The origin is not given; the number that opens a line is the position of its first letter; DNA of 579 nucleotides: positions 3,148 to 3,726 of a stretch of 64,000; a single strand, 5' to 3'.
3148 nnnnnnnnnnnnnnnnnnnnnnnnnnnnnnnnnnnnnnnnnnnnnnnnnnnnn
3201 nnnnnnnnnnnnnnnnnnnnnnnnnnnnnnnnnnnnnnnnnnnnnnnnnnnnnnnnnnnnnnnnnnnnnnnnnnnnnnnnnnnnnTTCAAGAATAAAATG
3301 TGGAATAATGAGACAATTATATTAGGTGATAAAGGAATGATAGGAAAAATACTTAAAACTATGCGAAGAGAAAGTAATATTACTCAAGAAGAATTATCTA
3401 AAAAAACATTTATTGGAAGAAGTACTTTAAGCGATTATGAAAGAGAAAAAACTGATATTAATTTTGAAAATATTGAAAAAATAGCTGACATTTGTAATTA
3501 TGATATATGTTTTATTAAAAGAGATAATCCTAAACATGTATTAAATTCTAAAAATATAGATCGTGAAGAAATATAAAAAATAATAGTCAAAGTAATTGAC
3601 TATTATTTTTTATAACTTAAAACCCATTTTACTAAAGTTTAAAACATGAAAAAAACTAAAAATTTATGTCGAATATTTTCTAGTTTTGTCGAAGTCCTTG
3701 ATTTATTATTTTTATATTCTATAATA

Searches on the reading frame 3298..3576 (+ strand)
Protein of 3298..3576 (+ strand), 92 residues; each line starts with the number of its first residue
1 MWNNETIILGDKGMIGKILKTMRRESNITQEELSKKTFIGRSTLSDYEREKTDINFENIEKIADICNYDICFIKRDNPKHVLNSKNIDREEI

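Call 93: search_protein_families(library=pfam, proteins=[window:3298-3576:+], max_evalue=0.0001)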
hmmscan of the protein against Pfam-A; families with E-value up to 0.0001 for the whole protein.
window:3298-3576:+ (92 aa): 4 families
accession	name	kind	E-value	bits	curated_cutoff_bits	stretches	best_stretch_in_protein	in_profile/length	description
PF01381.28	HTH_3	-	2.8e-13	50.1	23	1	19-71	1-53/55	Helix-turn-helix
PF12844.13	HTH_19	-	2.4e-09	37.4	30.2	1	16-68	1-53/64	Helix-turn-helix domain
PF13443.12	HTH_26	-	1.4e-07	32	22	1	19-67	2-51/63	Cro/C1-type HTH DNA-binding domain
PF13560.12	HTH_31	-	4.5e-06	27.3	27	1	17-67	4-55/64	Helix-turn-helix domain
